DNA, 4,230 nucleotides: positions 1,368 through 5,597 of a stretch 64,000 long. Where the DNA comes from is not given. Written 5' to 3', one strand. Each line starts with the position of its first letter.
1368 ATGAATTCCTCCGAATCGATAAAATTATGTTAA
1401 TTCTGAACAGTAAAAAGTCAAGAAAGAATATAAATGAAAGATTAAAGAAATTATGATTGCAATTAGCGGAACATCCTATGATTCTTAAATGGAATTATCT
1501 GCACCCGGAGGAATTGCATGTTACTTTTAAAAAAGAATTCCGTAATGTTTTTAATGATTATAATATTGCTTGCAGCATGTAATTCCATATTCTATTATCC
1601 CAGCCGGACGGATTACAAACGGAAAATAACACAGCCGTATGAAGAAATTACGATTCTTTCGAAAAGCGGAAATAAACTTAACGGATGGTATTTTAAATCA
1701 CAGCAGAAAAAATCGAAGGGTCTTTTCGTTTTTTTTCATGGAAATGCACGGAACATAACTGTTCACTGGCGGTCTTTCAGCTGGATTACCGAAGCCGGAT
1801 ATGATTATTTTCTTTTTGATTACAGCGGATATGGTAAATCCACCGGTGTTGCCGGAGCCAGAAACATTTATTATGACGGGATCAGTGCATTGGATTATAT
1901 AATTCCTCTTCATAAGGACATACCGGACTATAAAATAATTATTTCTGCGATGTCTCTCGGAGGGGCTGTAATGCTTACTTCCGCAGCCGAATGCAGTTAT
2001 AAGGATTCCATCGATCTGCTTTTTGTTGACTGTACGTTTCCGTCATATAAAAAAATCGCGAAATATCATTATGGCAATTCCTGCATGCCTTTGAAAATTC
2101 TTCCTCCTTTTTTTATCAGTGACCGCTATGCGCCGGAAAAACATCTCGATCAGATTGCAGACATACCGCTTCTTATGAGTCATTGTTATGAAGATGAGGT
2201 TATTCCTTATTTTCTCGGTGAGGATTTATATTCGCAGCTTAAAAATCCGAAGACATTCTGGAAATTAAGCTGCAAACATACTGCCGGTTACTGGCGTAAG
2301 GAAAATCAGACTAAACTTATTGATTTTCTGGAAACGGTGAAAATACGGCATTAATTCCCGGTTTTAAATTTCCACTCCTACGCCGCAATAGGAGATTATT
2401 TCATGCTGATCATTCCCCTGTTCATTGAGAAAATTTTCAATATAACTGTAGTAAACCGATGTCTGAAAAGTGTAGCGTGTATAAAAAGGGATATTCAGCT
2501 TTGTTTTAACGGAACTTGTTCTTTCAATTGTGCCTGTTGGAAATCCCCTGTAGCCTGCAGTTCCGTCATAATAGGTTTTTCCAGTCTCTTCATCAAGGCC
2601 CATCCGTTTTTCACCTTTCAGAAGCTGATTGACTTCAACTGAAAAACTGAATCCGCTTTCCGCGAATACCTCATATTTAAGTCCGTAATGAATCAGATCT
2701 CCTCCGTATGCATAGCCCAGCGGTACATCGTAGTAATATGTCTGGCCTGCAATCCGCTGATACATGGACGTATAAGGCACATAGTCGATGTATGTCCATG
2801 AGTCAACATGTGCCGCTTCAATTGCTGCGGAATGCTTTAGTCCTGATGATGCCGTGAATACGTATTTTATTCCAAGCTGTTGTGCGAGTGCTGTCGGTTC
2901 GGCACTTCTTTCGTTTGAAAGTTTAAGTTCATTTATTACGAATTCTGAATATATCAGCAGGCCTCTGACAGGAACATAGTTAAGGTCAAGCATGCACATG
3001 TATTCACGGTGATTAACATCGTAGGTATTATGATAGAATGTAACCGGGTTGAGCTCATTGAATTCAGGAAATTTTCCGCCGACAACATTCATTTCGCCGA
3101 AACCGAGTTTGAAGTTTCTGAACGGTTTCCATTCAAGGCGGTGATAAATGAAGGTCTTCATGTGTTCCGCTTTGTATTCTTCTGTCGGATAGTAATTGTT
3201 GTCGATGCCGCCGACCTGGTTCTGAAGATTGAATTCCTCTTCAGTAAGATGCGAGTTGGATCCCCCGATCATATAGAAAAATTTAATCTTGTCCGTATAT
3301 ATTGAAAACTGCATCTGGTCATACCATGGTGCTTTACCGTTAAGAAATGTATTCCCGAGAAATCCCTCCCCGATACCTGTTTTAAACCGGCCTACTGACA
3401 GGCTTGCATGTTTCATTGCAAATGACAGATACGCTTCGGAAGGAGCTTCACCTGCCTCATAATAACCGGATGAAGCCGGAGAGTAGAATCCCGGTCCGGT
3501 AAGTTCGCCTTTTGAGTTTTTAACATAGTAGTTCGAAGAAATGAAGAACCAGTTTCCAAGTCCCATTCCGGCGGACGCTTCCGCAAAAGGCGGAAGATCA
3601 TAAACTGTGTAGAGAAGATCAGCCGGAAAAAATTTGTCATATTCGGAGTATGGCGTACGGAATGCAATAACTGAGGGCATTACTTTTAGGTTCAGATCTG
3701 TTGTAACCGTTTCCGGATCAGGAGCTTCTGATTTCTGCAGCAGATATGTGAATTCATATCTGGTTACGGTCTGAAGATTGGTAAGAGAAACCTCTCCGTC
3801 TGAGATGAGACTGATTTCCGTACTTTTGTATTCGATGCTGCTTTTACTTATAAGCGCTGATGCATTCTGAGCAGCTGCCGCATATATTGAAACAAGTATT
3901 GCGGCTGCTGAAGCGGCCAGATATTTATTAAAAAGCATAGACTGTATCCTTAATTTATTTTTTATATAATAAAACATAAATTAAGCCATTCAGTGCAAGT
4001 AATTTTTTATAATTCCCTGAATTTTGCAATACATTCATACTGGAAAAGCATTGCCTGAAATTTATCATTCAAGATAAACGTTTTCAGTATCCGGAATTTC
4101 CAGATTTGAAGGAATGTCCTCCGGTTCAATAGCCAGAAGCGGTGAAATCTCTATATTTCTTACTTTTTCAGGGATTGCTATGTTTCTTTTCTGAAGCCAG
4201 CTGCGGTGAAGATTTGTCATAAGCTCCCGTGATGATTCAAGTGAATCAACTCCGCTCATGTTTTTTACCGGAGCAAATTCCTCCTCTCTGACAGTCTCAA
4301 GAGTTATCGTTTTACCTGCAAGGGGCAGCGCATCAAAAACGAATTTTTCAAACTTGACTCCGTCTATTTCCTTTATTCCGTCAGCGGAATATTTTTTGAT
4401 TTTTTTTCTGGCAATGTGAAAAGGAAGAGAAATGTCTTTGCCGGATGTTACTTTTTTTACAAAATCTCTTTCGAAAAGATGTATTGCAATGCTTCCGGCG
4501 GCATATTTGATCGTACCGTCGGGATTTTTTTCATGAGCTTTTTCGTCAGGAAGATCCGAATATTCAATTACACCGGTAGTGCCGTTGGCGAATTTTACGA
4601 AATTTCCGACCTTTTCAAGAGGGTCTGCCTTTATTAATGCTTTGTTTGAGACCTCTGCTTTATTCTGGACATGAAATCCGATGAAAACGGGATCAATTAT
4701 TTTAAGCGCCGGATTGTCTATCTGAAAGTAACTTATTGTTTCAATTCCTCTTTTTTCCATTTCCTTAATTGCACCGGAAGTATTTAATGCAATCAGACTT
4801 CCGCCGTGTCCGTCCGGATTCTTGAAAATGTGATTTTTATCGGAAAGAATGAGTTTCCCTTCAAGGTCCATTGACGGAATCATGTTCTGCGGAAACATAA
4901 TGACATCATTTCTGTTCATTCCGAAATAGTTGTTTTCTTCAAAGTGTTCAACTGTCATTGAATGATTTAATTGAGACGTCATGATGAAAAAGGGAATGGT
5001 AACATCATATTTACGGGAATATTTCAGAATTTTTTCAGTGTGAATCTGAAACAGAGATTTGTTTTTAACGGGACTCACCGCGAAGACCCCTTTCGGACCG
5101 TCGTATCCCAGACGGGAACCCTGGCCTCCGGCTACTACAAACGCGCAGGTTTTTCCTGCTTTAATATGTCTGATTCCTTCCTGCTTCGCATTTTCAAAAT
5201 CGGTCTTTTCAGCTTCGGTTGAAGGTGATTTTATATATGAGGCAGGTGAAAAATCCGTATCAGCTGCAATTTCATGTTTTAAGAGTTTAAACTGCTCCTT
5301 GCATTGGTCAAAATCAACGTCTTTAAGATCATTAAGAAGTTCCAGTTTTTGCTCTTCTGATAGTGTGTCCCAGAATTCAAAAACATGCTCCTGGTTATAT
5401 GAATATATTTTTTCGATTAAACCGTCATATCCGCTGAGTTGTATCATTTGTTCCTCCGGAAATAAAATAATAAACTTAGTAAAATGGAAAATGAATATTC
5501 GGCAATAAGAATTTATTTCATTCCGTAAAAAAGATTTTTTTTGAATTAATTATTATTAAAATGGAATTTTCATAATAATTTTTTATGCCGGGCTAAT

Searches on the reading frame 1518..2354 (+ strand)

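Call 82: search_protein_families(library=pfam, proteins=[window:1518-2354:+], max_evalue=0.001)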
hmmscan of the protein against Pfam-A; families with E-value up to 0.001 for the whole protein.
window:1518-2354:+ (278 aa): 4 families
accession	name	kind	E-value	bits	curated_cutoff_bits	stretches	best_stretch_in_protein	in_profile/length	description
PF12146.15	Hydrolase_4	-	5.7e-10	39.3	27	1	65-160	2-98/239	Serine aminopeptidase, S33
PF00561.26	Abhydrolase_1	-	2.6e-05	24.4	25.8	1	69-173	2-102/245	alpha/beta hydrolase fold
PF02230.22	Abhydrolase_2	-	5.2e-05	23.6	23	0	207-246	147-187/217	Phospholipase/Carboxylesterase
PF12697.13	Abhydrolase_6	-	0.00039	21.6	26.3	1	70-193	1-94/217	Alpha/beta hydrolase family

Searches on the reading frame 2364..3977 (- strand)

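Call 70: search_protein_families(library=pfam, proteins=[window:2364-3977:-], max_evalue=0.001)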
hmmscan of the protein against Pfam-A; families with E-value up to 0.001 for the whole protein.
window:2364-3977:- (537 aa): 1 family
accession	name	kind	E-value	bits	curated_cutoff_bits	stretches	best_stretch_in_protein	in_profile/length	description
PF14052.12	Caps_assemb_Wzi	-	2.6e-07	30.4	30.1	1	180-524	71-389/392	Capsule assembly protein Wzi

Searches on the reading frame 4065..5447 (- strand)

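Call 70: search_protein_families(library=pfam, proteins=[window:4065-5447:-], max_evalue=0.001)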
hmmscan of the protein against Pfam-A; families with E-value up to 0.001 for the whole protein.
window:4065-5447:- (460 aa): 1 family
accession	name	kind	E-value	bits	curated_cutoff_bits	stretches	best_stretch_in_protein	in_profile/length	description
PF01704.24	UDPGP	-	5.6e-36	124.6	22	1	81-438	34-370/413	UTP--glucose-1-phosphate uridylyltransferase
